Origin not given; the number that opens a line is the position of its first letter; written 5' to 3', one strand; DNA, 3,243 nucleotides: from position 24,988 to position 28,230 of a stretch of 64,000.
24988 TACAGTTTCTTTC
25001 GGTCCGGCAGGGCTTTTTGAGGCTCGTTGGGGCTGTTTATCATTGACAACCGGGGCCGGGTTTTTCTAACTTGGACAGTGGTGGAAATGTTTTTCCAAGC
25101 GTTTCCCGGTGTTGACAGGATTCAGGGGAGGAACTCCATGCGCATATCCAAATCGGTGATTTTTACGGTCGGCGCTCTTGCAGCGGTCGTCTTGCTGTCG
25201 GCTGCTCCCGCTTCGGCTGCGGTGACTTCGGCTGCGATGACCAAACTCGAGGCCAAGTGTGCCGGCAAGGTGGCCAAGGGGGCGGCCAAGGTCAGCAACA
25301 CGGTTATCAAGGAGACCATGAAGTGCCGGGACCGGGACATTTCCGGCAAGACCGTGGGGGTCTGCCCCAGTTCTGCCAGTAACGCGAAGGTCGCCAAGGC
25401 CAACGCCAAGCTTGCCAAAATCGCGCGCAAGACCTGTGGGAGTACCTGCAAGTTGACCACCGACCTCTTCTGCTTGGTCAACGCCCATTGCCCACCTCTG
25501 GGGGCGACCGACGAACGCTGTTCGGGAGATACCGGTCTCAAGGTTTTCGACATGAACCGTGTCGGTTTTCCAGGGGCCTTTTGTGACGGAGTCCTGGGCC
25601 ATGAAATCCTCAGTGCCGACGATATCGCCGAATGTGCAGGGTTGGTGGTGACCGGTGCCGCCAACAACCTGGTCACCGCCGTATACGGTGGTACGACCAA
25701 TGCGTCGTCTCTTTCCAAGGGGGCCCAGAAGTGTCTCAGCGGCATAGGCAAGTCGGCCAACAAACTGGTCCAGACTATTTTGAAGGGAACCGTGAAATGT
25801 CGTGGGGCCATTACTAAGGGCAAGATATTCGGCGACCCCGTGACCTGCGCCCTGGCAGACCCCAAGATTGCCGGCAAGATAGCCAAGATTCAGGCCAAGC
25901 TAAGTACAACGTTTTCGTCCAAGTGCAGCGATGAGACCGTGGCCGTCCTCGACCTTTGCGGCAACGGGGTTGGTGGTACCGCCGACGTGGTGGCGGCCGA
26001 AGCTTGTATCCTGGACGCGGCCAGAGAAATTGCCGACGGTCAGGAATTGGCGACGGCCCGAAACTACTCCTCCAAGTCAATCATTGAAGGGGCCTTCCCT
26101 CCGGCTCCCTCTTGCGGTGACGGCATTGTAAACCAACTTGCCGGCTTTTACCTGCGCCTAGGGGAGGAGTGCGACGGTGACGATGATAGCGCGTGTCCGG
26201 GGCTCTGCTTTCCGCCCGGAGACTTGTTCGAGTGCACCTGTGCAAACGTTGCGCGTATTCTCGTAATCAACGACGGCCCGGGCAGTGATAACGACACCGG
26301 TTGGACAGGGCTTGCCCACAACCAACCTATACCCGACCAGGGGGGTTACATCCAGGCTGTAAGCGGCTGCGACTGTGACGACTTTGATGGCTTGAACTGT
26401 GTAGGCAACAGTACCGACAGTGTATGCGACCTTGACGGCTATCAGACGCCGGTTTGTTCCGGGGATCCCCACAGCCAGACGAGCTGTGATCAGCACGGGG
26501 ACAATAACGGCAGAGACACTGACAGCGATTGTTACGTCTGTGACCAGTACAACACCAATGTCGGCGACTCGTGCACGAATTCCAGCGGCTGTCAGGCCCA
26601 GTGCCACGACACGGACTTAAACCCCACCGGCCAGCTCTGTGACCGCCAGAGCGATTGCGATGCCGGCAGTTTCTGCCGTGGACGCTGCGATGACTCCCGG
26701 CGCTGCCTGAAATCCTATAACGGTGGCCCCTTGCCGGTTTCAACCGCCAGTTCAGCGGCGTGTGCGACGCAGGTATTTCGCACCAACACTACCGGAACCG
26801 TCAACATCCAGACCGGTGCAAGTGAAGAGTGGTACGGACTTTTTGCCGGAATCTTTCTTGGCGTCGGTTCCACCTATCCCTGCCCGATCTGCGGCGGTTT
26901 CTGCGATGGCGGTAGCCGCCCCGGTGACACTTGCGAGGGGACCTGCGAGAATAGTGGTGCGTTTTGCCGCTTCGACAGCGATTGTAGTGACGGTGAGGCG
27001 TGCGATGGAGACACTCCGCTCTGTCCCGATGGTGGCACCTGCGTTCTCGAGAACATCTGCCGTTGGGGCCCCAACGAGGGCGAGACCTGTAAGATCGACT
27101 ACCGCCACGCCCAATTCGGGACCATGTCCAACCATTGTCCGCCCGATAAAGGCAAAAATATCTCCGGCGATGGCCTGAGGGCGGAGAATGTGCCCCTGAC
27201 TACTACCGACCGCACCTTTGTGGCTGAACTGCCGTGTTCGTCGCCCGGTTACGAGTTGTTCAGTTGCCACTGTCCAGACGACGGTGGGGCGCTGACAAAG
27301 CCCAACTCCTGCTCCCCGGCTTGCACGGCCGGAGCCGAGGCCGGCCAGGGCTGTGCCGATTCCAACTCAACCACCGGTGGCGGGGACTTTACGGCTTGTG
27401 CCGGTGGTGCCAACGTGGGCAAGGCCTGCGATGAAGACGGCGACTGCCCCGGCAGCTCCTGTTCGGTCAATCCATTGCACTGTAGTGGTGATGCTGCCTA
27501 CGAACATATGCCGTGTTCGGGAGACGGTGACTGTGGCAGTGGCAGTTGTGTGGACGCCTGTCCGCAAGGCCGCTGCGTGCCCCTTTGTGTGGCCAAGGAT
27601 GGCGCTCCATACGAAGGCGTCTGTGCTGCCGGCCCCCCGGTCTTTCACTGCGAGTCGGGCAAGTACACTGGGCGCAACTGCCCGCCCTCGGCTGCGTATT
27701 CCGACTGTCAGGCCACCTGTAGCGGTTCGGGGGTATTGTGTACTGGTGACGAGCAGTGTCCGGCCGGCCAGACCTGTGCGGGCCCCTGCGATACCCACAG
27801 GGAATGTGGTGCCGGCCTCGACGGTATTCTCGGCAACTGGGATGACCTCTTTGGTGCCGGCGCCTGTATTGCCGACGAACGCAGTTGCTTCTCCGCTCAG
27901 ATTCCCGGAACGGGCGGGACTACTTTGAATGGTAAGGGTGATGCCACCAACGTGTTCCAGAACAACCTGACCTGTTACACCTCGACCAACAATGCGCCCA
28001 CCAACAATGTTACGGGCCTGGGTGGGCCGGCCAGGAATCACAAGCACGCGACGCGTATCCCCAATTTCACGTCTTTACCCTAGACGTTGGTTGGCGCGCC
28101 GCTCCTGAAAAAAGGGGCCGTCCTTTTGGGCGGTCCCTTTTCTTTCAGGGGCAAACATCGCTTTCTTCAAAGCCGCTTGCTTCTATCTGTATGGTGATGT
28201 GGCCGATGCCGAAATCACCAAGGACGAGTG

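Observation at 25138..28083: Giant secreted protein with about 100 cysteines and Myxococcus-type cysteine-rich repeats, with a Lys-rich repeated N-terminal module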

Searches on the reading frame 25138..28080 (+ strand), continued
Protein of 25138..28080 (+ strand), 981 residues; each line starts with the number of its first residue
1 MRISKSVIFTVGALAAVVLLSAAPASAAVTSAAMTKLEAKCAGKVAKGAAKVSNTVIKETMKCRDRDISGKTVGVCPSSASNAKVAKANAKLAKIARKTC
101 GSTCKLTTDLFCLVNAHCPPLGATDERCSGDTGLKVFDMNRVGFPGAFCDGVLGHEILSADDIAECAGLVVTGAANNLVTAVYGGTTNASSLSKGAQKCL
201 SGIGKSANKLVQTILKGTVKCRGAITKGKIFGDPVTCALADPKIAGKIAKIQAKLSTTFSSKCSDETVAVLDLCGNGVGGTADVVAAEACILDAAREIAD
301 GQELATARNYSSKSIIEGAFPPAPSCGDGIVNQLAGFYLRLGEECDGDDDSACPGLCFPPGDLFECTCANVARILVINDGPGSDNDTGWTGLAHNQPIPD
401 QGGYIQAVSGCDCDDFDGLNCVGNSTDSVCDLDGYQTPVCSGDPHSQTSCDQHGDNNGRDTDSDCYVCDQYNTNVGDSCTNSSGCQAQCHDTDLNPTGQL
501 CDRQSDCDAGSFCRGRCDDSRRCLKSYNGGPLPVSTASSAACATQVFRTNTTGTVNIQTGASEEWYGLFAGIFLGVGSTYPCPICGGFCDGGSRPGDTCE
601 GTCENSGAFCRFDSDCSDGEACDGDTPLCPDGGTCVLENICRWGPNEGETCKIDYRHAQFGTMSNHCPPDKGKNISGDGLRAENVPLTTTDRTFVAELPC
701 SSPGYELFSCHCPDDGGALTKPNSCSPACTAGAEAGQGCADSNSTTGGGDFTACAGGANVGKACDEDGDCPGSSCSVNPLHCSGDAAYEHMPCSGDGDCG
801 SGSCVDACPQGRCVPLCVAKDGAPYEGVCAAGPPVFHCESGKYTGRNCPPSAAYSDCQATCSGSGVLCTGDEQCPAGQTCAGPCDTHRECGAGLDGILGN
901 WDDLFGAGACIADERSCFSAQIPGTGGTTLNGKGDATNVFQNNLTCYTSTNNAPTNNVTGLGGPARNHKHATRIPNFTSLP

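Call 34: find_related_loci(query=A1, collection=genome_contigs, flank=10000)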
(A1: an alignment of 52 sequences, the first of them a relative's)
Query A1 (981 aa) in genome_contigs; peptide patterns used: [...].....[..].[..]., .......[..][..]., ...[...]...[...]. (x = any residue, [..] = any of these).
185 stretches matched a pattern; 115 encode a relative of the query (tblastn E <= 1e-3); the best 80 are kept; 76 distinct loci.
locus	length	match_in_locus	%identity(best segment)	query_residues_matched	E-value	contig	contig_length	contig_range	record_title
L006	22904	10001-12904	52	14-981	0e+0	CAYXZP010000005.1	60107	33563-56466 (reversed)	MAG TPA_asm: uncultured Myxococcales bacterium isolate SRP092902_co1_85 genome assembly, contig: NODE_439_length_60107_c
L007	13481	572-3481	48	13-981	0e+0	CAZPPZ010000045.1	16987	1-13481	MAG TPA_asm: uncultured Myxococcales bacterium isolate binchicken_co275_42 genome assembly, contig: NODE_4620_length_169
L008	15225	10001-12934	49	6-981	0e+0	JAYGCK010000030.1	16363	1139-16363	MAG: Deltaproteobacteria bacterium isolate OC6_2000m_MAG_269 OC6_2000m_contig_3590807, whole genome shotgun sequence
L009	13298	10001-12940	49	3-981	0e+0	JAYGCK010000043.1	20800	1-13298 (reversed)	MAG: Deltaproteobacteria bacterium isolate OC6_2000m_MAG_269 OC6_2000m_contig_627192, whole genome shotgun sequence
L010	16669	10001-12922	46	8-981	0e+0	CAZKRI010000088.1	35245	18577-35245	MAG TPA_asm: uncultured Myxococcales bacterium isolate binchicken_co165_396 genome assembly, contig: k141_1490591, whole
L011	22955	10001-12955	46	1-981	0e+0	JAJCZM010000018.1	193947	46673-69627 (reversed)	MAG: Deltaproteobacteria bacterium isolate OFTM64 OFTM64_17, whole genome shotgun sequence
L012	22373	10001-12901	47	14-981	0e+0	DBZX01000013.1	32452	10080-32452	MAG TPA_asm: bacterium UBP10_UBA1149 isolate UBA1149 UBA1149_contig_55177, whole genome shotgun sequence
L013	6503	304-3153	48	31-981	0e+0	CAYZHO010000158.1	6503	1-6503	MAG TPA_asm: uncultured Myxococcales bacterium isolate SRP162660_co2_189 genome assembly, contig: NODE_9049_length_6503_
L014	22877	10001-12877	46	16-981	0e+0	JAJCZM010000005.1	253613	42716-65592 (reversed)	MAG: Deltaproteobacteria bacterium isolate OFTM64 OFTM64_4, whole genome shotgun sequence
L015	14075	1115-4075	46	3-981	0e+0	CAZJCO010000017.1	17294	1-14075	MAG TPA_asm: uncultured Myxococcales bacterium isolate binchicken_co275_90 genome assembly, contig: NODE_4478_length_172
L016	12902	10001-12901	46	3-969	0e+0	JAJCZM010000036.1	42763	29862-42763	MAG: Deltaproteobacteria bacterium isolate OFTM64 OFTM64_35, whole genome shotgun sequence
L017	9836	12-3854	44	1-981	0e+0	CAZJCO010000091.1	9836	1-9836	MAG TPA_asm: uncultured Myxococcales bacterium isolate binchicken_co275_90 genome assembly, contig: NODE_11064_length_98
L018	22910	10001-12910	47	11-981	0e+0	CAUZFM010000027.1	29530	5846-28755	MAG: uncultured Candidatus Binatia bacterium isolate CB21_323.63 genome assembly, contig: Ga0302123_10000548, whole geno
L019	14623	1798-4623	44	1-981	0e+0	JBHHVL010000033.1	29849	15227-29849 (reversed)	MAG: Candidatus Binatia bacterium isolate S.4.sp2_bin.36 NODE_427_length_29849_cov_6.594348, whole genome shotgun sequen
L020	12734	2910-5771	45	6-976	0e+0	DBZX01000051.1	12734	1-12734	MAG TPA_asm: bacterium UBP10_UBA1149 isolate UBA1149 UBA1149_contig_52036, whole genome shotgun sequence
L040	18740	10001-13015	38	1-981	6e-177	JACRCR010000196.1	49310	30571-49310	MAG: Deltaproteobacteria bacterium isolate NC_groundwater_1651_Pr3_B-0.1um_66_31 SR-2_scaffold_141_2496644, whole genome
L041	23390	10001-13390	36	10-980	9e-174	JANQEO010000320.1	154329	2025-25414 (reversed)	MAG: Candidatus Binatia bacterium isolate PL23a_bin.3 k99_2258390, whole genome shotgun sequence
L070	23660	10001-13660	29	15-827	9e-58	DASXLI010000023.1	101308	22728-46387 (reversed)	MAG TPA_asm: Candidatus Binatia bacterium isolate SMAG_U5298 k141_3154506, whole genome shotgun sequence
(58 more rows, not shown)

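Call 41: search_protein_representatives(alignment_id=A1)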
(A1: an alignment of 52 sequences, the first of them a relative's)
Query: 52 sequences, 974 profile positions. Proteins with E-value up to 0.001 (for the whole library): 1354; up to 1e-10: 488; up to 1e-30: 118. The best 150 are listed.
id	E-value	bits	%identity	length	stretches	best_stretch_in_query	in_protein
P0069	0.0e+00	1270.9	-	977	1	10-974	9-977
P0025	0.0e+00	1245.7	-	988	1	6-974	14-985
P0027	0.0e+00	1223.2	-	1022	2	24-879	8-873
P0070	0.0e+00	1134.2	-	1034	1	11-974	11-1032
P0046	0.0e+00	1124.2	-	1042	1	16-973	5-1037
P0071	0.0e+00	1098.0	-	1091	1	14-974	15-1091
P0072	0.0e+00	1078.2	-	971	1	10-974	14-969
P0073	0.0e+00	1057.4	-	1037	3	445-974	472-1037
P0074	0.0e+00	1047.3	-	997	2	7-846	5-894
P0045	0.0e+00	1039.9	-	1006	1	1-974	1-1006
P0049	0.0e+00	1039.6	-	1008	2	5-847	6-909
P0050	0.0e+00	1013.6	-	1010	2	7-846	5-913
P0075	2.9e-297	1005.1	-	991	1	9-972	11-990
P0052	3.1e-297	1005.0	-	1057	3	8-632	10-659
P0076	8.9e-280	947.3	-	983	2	11-846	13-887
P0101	6.0e-89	315.6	-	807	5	135-431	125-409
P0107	1.2e-78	281.5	-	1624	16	510-604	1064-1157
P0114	1.3e-74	268.2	-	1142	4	137-410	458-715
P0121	1.7e-68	247.9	-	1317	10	622-876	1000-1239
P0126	1.4e-58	215.1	-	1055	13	630-743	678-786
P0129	2.3e-54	201.2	-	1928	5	190-419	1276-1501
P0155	1.4e-36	142.2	-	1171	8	512-603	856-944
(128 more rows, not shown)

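Call 42: search_protein_families(library=pfam, proteins=[L040:13203-14489:-, L040:4671-6803:+, L040:6893-7456:-, L040:14640-16127:+, L041:21125-22990:+, L040:1406-2827:+, L040:2874-4487:+, L041:19299-20498:+, L040:169-1470:+, L040:16239-18089:+], max_evalue=0.01)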
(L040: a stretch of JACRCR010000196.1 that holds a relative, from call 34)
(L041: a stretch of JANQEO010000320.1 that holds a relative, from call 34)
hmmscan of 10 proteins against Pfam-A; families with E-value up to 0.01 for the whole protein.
L040:13203-14489:- (428 aa): 0 families

L040:4671-6803:+ (710 aa): 1 family
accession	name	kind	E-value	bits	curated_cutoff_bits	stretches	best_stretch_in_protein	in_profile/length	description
PF06980.17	DUF1302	-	9.1e-24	84.8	23.2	1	137-562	95-456/541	Protein of unknown function (DUF1302)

L040:6893-7456:- (187 aa): 0 families

L040:14640-16127:+ (495 aa): 0 families

L041:21125-22990:+ (621 aa): 21 families
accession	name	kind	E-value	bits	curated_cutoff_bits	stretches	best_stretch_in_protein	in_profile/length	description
PF13432.12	TPR_16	-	2.4e-20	73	32.7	4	422-479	3-60/65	Tetratricopeptide repeat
PF13414.12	TPR_11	-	5.8e-16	58.3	26.8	2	430-464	8-42/42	TPR repeat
PF00515.34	TPR_1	-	3.9e-15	55.4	27.8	2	450-482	1-33/34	Tetratricopeptide repeat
PF13431.12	TPR_17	-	1.2e-13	50.5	24.4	1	439-470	2-33/34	Tetratricopeptide repeat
PF07719.23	TPR_2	-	3.7e-13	48.9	27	2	450-482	1-33/34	Tetratricopeptide repeat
PF14559.12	TPR_19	-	2.1e-12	47.6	25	2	430-492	5-66/68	Tetratricopeptide repeat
PF13181.12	TPR_8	-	2.8e-11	43.1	25.7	1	416-449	1-34/34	Tetratricopeptide repeat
PF13428.12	TPR_14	-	1.2e-10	41.4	23.5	2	417-458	2-43/44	Tetratricopeptide repeat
PF13424.12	TPR_12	-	1.8e-10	41.3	30.1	1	416-481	3-76/77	Tetratricopeptide repeat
PF13176.12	TPR_7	-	4.2e-07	30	27.9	0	418-448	1-31/36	Tetratricopeptide repeat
PF13371.12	TPR_9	-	0.00015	22.1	35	1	393-452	6-65/73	Tetratricopeptide repeat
PF03704.23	BTAD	-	0.00048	21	22.1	0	400-444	80-124/146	Bacterial transcriptional activator domain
PF12895.13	ANAPC3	-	0.00063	20.4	27.2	0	402-474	9-80/82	Anaphase-promoting complex, cyclosome, subunit 3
PF09976.15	TPR_21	-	0.00073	19.8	25.5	1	418-483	115-179/193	Tetratricopeptide repeat-like domain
PF01535.26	PPR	-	0.0011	19.5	25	0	423-439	7-23/31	PPR repeat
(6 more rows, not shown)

L040:1406-2827:+ (473 aa): 0 families

L040:2874-4487:+ (537 aa): 1 family
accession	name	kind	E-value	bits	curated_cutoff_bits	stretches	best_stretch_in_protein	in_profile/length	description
PF13231.12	PMT_2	-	7.6e-14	52.7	26.1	1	67-227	1-157/160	Dolichyl-phosphate-mannose-protein mannosyltransferase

L041:19299-20498:+ (399 aa): 0 families

L040:169-1470:+ (433 aa): 2 families
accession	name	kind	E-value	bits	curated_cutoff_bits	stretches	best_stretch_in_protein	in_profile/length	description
PF00593.30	TonB_dep_Rec_b-barrel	-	1.2e-39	137.9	27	1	54-394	72-436/436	TonB dependent receptor-like, beta-barrel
PF25183.1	OMP_b-brl_4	-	0.007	15.2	30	0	162-219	420-473/838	Outer membrane beta barrel domain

L040:16239-18089:+ (616 aa): 1 family
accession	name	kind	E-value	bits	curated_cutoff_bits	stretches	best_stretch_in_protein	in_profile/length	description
PF13948.11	DUF4215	-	0.0017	19.1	27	1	586-614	20-47/47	Domain of unknown function (DUF4215)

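Call 43: search_protein_families(library=pfam, proteins=[P0101, P0107, P0114, P0121, P0126, P0129, P0155], max_evalue=0.01)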
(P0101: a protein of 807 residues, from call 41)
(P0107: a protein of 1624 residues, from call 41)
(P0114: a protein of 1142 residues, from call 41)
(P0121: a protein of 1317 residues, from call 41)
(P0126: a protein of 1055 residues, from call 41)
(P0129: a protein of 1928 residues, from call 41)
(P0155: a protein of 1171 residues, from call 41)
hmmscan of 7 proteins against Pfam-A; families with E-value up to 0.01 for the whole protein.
P0101 (807 aa): 0 families

P0107 (1624 aa): 0 families

P0114 (1142 aa): 0 families

P0121 (1317 aa): 0 families

P0126 (1055 aa): 0 families

P0129 (1928 aa): 1 family
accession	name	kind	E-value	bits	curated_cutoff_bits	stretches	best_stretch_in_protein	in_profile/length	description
PF00264.25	Tyrosinase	-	5.4e-29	102.5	22.6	1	358-546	7-214/214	Common central domain of tyrosinase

P0155 (1171 aa): 0 families

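Call 44: search_solved_structures(query=A1, max_evalue=10)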
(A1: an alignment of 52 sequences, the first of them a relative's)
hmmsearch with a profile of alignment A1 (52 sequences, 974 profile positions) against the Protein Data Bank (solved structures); distinct sequences matched with E-value up to 10: 15.
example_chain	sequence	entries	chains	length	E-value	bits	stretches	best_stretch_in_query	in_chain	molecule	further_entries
5l0g_A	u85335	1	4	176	1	10.3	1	29-85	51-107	Vinculin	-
5l0h_A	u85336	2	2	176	1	10.3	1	29-85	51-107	Vinculin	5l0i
3myi_A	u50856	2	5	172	1.1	10.2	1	29-85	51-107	Vinculin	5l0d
5l0c_A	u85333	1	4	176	1.2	10.1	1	29-85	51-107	Vinculin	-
4pr9_A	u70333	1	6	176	1.2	10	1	29-85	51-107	Vinculin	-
9qwo_A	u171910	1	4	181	1.2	10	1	29-85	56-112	Isoform 1 of Vinculin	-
1rke_B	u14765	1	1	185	1.3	10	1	29-85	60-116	VCL protein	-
5l0j_A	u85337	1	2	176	1.3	9.9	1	29-85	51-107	Vinculin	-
3h2u_A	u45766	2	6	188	1.3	9.9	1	29-85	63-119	Vinculin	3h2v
5l0f_A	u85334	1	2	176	1.4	9.9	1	29-85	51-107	Vinculin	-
1qkr_A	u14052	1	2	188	1.4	9.8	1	29-85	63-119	VINCULIN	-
3jbi_V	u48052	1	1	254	2.1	9.3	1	30-85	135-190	Vinculin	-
3jbk_M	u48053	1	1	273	2.2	9.2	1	29-85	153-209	Metavinculin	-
3vf0_A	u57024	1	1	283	2.4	9.1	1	29-85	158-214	Vinculin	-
7kl9_E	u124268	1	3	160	9.7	7.1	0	153-255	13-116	CTC-445.2 inhibitor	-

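Call 62: search_protein_families(library=ncbifam, proteins=[L040:13203-14489:-, L040:6893-7456:-, L040:14640-16127:+, L040:1406-2827:+, L041:19299-20498:+, L040:16239-18089:+, L040:7478-9718:+, L040:9917-13018:+, L070:15238-17031:+], max_evalue=0.01)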
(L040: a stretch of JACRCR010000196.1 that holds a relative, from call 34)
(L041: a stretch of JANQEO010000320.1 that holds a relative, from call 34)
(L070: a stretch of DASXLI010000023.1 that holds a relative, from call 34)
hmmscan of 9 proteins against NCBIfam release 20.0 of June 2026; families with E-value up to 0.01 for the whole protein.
L040:13203-14489:- (428 aa): 1 family
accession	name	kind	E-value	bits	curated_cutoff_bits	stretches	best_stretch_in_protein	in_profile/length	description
TIGR02037.1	degP_htrA_DO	subfamily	0.0007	18.6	416.2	1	152-212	365-427/434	Do family serine endopeptidase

L040:6893-7456:- (187 aa): 0 families

L040:14640-16127:+ (495 aa): 1 family
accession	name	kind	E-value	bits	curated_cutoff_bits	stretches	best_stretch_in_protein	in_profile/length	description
NF033662.1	acid_disulf_rpt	repeat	5.2e-08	32.5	41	1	157-184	5-32/32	acidic double-disulfide repeat-containing protein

L040:1406-2827:+ (473 aa): 0 families

L041:19299-20498:+ (399 aa): 0 families

L040:16239-18089:+ (616 aa): 0 families

L040:7478-9718:+ (746 aa): 0 families

L040:9917-13018:+ (1033 aa): 0 families

L070:15238-17031:+ (597 aa): 2 families
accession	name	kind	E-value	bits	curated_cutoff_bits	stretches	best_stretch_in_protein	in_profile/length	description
NF041057.1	Rcas_1661_fam_Se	equivalog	1.2e-34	119.9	190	1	419-594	72-246/247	Rcas_1661 family thioredoxin-like (seleno)lipoprotein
NF058595.1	invert_tail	domain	0.0017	18.7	37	1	276-336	25-83/113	lipo-invert putative C-terminal anchoring domain-containing protein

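Call 80: search_protein_families(library=phrogs, proteins=[window:25138-28080:+], max_evalue=0.1)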
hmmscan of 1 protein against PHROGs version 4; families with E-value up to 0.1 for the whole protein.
window:25138-28080:+ (981 aa): 0 families

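Call 81: search_protein_families(library=padloc, proteins=[window:25138-28080:+], max_evalue=0.1)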
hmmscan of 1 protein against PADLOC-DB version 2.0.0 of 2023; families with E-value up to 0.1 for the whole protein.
window:25138-28080:+ (981 aa): 0 families

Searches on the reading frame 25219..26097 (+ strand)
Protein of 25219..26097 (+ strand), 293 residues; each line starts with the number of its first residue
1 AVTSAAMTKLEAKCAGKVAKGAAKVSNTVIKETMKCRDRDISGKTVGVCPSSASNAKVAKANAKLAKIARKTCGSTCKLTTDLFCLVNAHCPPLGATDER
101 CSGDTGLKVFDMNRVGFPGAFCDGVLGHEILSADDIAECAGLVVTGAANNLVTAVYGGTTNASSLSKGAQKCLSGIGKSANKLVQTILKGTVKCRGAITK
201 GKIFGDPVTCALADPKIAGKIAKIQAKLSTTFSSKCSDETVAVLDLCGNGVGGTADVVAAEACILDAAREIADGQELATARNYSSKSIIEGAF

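Call 84: find_homologous_proteins(query=window:25219-26097:+, max_evalue=0.001)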
Query window:25219-26097:+ (293 aa): 1 proteins with E <= 0.001 among 4086 candidates.
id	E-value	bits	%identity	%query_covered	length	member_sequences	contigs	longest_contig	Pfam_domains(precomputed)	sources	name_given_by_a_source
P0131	4.3e-34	136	45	53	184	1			-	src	-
